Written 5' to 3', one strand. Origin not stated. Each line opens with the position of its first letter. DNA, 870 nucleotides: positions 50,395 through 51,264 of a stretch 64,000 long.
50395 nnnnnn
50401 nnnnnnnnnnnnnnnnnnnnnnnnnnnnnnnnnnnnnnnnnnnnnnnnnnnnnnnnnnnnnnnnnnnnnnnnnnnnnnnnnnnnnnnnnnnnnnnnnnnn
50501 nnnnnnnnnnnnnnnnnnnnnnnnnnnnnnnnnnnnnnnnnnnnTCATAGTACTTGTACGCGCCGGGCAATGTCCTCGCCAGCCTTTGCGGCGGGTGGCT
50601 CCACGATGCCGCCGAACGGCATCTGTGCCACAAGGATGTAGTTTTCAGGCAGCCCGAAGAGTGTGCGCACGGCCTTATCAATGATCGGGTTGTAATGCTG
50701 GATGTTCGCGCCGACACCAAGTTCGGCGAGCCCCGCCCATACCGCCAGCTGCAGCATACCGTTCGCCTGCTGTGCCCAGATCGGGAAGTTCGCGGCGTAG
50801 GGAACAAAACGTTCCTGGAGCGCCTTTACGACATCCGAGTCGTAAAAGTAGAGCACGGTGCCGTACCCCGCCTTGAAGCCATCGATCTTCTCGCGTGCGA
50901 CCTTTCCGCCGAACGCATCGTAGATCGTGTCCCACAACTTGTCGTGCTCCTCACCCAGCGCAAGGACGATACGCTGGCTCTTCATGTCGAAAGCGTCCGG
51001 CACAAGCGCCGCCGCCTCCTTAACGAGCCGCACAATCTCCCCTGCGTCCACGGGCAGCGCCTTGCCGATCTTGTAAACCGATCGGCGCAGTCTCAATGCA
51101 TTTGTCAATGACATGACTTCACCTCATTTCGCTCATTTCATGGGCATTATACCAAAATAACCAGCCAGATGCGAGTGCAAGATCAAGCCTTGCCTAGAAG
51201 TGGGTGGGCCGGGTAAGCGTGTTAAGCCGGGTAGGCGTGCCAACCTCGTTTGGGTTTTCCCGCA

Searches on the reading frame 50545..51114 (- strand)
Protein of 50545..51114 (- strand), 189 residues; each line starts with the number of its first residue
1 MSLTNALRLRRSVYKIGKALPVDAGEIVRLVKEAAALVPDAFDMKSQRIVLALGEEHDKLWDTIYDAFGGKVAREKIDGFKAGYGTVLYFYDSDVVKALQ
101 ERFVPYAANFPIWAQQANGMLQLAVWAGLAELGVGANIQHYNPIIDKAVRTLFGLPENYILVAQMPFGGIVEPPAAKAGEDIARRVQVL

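Call 5: search_protein_families(library=pfam, proteins=[window:50545-51114:-], max_evalue=0.01)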
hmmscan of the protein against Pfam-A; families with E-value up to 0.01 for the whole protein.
window:50545-51114:- (189 aa): 1 family
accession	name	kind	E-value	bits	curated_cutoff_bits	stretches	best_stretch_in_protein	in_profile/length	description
PF00881.29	Nitroreductase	-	7.6e-13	49.4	23.5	1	9-168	3-166/167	Nitroreductase family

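Call 40: find_encoding_contigs(protein=window:50545-51114:-, flank=5000, max_places=10)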
Protein window:50545-51114:- (189 aa): 14 contigs read that carry it; 10 places shown.
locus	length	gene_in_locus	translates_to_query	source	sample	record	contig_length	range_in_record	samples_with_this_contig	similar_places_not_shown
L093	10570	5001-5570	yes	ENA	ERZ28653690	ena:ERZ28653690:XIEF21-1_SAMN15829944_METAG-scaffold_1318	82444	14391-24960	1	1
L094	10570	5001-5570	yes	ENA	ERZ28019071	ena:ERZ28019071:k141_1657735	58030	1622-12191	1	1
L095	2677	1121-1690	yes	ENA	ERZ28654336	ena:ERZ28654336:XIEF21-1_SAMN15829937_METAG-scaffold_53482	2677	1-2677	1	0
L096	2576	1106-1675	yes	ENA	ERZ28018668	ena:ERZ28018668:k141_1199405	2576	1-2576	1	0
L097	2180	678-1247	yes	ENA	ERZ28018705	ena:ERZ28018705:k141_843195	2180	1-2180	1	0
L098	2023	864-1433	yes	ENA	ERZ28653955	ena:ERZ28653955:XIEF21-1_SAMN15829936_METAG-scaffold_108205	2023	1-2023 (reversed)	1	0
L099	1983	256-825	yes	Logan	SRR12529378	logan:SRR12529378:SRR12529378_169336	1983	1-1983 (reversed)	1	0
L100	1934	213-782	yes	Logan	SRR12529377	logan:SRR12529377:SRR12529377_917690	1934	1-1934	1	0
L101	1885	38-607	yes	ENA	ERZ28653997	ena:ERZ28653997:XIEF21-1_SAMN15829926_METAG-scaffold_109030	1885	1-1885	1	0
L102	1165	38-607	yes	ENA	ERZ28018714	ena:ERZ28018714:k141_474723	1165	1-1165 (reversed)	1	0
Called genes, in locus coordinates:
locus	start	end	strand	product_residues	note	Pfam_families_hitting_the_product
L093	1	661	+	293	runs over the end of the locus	PF11231:DUF3034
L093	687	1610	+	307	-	PF00291:PALP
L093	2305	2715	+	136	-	PF00440:TetR_N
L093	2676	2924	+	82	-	-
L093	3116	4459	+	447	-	PF13173:AAA_14, PF13635:DUF4143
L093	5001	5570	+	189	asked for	PF00881:Nitroreductase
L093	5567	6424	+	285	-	-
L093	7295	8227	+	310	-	-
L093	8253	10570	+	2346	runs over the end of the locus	-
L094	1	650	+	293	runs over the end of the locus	PF11231:DUF3034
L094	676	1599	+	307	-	PF00291:PALP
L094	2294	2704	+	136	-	PF00440:TetR_N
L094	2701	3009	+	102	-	-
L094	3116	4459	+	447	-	PF13173:AAA_14, PF13635:DUF4143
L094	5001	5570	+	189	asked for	PF00881:Nitroreductase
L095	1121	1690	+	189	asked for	PF00881:Nitroreductase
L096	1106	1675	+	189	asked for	PF00881:Nitroreductase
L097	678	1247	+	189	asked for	PF00881:Nitroreductase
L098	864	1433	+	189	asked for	PF00881:Nitroreductase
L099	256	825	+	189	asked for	PF00881:Nitroreductase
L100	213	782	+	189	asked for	PF00881:Nitroreductase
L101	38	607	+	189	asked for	PF00881:Nitroreductase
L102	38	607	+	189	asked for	PF00881:Nitroreductase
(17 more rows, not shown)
